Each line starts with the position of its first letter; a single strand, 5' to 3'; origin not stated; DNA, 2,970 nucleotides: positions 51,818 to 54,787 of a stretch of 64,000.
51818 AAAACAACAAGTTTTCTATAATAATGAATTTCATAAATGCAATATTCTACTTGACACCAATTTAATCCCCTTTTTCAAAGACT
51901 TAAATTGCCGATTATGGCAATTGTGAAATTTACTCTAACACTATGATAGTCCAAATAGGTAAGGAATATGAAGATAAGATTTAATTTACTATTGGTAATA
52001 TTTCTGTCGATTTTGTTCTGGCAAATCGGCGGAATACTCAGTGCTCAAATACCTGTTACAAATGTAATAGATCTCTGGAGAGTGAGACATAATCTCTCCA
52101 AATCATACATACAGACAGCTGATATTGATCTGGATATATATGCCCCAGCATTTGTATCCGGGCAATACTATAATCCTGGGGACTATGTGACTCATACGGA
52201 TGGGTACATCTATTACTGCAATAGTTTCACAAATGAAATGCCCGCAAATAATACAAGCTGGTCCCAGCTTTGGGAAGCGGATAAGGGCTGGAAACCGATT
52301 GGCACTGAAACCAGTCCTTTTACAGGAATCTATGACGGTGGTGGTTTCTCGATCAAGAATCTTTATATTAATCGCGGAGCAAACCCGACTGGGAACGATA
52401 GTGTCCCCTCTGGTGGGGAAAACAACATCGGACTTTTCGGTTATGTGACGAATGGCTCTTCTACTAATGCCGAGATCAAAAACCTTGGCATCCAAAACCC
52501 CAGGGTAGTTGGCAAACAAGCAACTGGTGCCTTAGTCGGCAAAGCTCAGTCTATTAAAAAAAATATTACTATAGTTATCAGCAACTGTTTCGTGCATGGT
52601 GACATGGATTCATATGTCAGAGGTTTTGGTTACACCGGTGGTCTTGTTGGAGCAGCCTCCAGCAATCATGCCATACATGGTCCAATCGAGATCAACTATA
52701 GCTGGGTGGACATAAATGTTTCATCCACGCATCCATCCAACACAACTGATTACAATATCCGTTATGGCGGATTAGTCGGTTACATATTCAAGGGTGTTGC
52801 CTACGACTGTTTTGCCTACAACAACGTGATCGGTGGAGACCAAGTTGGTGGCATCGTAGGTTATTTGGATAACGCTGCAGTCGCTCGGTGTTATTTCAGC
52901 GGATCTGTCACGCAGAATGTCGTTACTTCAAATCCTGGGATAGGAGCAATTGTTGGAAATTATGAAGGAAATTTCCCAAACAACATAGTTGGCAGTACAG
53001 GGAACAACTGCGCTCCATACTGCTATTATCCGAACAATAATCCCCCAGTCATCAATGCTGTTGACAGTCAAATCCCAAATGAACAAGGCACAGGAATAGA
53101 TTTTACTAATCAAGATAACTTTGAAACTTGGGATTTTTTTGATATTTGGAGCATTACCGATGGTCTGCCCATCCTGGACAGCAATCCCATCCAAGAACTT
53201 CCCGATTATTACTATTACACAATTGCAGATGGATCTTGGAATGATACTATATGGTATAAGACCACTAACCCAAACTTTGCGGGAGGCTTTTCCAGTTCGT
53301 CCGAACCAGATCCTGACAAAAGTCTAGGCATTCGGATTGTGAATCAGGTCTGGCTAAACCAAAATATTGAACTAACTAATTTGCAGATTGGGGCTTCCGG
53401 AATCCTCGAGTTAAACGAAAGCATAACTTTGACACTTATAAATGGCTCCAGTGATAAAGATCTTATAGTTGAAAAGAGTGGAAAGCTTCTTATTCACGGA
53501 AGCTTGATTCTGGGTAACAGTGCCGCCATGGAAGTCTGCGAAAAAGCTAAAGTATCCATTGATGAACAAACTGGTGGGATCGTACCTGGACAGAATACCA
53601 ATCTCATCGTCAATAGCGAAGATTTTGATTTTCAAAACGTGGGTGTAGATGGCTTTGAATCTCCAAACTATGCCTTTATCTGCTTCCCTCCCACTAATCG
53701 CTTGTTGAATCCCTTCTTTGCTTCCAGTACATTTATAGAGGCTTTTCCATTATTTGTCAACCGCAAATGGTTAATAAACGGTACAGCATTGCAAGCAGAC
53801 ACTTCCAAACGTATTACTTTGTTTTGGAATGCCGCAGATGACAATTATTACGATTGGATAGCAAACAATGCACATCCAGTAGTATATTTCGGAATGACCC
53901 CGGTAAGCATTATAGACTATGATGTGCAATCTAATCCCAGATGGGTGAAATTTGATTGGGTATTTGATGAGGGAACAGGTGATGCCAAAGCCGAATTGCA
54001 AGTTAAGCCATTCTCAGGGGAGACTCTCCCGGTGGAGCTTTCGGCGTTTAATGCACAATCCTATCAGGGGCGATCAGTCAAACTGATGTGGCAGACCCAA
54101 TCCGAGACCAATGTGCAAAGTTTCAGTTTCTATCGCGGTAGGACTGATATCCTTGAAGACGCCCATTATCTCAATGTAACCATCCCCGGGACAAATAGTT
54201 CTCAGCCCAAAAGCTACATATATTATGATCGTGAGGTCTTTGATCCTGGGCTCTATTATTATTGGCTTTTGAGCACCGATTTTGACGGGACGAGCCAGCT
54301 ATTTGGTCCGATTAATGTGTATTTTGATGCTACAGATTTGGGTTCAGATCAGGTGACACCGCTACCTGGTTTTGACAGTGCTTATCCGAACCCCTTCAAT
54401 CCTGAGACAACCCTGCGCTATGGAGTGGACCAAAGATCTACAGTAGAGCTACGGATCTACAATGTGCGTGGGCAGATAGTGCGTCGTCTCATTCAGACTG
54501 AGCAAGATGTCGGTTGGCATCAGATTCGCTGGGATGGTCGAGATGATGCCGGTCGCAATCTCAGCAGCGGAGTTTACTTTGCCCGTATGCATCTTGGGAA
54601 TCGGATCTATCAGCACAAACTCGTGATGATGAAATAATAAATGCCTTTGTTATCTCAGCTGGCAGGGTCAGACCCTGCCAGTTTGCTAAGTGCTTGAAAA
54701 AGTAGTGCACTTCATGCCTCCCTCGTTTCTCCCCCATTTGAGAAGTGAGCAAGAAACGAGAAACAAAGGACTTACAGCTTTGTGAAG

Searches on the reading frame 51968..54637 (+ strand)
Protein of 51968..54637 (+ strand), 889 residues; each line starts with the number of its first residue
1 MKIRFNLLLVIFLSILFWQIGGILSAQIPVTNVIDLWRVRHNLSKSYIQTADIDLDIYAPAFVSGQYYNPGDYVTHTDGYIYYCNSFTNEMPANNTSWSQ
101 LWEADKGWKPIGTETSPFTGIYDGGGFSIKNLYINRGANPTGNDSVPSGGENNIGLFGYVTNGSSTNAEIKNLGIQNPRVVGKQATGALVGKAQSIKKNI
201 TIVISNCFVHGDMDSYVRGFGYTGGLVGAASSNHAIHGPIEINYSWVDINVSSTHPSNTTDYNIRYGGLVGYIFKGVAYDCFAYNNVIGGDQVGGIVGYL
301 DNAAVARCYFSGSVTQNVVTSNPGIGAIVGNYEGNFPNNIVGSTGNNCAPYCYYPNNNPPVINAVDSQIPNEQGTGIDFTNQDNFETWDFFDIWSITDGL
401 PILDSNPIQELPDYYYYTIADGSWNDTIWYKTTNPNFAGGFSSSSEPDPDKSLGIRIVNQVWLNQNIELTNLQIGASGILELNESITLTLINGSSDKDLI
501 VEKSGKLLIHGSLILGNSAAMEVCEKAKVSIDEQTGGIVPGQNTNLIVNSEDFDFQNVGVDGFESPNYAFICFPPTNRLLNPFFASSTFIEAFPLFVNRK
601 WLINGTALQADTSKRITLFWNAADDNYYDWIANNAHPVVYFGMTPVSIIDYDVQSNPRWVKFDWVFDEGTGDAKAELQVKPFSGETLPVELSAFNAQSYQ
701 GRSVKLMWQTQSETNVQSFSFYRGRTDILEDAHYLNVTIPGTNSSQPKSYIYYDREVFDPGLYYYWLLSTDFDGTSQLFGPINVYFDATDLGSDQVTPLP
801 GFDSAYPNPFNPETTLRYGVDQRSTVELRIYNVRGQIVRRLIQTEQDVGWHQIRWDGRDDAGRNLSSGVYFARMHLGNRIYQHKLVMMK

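Call 8: search_protein_families(library=pfam, proteins=[window:51968-54637:+])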
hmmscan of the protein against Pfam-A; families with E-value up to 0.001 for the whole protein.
window:51968-54637:+ (889 aa): 2 families
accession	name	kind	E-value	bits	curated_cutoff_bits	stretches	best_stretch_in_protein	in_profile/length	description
PF13860.13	FlgD_ig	-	1.1e-09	38.6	27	1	824-872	23-71/79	FlgD Ig-like domain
PF18962.6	Por_Secre_tail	-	9.6e-07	29.5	27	1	806-886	2-74/75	Secretion system C-terminal sorting domain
